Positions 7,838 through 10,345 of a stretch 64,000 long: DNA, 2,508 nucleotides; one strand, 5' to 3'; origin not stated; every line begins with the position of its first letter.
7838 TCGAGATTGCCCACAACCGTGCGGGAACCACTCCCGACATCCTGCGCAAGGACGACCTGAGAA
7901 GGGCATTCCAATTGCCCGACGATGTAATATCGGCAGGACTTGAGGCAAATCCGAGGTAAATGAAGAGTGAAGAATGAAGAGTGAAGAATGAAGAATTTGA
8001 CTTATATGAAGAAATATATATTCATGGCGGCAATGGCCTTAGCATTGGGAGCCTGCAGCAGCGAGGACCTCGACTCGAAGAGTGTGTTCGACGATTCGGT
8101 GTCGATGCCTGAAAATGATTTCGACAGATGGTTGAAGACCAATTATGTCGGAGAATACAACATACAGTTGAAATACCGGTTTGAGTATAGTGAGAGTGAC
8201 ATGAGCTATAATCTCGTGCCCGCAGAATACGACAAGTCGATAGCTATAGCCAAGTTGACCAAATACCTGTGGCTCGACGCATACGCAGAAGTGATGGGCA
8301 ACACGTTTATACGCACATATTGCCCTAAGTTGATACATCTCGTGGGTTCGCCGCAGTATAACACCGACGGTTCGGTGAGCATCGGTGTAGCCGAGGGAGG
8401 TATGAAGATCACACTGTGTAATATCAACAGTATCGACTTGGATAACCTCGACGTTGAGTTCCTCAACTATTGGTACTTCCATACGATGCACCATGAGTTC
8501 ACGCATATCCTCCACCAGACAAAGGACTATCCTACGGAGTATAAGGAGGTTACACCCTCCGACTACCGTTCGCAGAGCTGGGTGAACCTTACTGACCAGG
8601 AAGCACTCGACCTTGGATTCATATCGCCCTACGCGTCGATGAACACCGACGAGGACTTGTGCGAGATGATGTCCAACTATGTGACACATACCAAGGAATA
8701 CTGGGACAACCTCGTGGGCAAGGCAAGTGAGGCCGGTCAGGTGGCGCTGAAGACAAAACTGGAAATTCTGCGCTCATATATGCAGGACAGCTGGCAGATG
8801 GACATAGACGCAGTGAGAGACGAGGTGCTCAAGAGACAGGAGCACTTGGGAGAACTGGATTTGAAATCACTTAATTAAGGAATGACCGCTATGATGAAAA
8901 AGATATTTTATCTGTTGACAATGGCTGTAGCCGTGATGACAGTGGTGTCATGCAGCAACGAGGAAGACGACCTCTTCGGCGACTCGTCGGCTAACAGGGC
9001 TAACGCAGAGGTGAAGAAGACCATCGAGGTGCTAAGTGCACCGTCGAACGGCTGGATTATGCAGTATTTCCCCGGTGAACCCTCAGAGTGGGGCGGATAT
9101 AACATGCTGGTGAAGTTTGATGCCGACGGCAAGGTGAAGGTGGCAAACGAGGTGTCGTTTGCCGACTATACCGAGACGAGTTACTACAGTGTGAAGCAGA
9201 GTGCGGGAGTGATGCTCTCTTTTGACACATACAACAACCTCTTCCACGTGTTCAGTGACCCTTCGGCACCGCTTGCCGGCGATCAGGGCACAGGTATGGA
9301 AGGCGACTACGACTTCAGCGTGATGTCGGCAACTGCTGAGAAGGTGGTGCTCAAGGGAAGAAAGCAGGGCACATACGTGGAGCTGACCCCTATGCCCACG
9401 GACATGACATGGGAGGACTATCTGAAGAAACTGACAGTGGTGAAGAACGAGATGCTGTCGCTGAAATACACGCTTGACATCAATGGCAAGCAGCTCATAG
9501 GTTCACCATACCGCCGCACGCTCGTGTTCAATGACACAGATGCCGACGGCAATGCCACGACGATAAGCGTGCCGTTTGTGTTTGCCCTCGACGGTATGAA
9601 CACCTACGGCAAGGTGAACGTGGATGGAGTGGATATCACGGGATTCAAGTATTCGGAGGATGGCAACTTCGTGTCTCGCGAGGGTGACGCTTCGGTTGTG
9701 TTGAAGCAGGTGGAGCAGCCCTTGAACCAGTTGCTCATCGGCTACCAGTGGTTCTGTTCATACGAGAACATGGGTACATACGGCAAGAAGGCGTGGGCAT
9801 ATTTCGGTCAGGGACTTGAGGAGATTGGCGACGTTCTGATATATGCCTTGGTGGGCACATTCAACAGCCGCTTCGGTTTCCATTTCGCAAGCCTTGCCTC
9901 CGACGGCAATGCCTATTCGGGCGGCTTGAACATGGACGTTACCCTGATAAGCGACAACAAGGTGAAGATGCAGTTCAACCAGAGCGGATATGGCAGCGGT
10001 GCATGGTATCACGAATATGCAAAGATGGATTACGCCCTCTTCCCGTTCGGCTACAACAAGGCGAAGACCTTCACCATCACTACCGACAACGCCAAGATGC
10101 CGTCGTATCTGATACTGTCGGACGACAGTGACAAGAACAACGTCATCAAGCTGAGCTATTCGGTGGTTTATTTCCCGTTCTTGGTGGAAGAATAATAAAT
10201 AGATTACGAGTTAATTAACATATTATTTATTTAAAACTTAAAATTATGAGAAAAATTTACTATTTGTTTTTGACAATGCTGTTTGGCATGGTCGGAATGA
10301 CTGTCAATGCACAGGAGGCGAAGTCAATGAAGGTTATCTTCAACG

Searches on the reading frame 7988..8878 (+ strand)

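Call 67: search_protein_families(library=pfam, proteins=[window:7988-8878:+], max_evalue=0.00001)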
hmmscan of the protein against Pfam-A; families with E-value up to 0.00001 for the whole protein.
window:7988-8878:+ (296 aa): 1 family
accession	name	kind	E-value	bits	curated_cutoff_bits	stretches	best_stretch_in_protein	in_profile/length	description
PF15890.11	Peptidase_Mx1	-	1.5e-85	286.8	25.6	1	41-274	4-240/240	Putative zinc-binding metallo-peptidase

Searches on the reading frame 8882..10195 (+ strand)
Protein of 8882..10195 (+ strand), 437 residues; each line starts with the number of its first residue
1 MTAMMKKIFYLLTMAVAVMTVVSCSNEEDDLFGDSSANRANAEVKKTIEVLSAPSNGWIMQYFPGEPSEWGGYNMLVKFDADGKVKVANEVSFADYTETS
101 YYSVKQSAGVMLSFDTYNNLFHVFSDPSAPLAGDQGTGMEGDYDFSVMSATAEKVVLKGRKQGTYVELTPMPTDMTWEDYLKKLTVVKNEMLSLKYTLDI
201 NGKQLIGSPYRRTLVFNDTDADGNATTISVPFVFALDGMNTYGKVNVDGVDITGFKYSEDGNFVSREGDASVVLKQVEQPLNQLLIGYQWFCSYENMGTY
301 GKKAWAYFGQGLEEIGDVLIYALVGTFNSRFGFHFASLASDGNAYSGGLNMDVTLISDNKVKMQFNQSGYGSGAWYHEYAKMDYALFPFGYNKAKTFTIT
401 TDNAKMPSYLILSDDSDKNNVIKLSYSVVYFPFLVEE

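Call 67: search_protein_families(library=pfam, proteins=[window:8882-10195:+], max_evalue=0.00001)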
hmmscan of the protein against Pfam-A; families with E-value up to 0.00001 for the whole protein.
window:8882-10195:+ (437 aa): 1 family
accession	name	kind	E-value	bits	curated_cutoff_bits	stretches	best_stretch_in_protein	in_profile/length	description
PF14135.11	DUF4302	-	8.7e-59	199.7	27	1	28-258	1-240/241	Domain of unknown function (DUF4302)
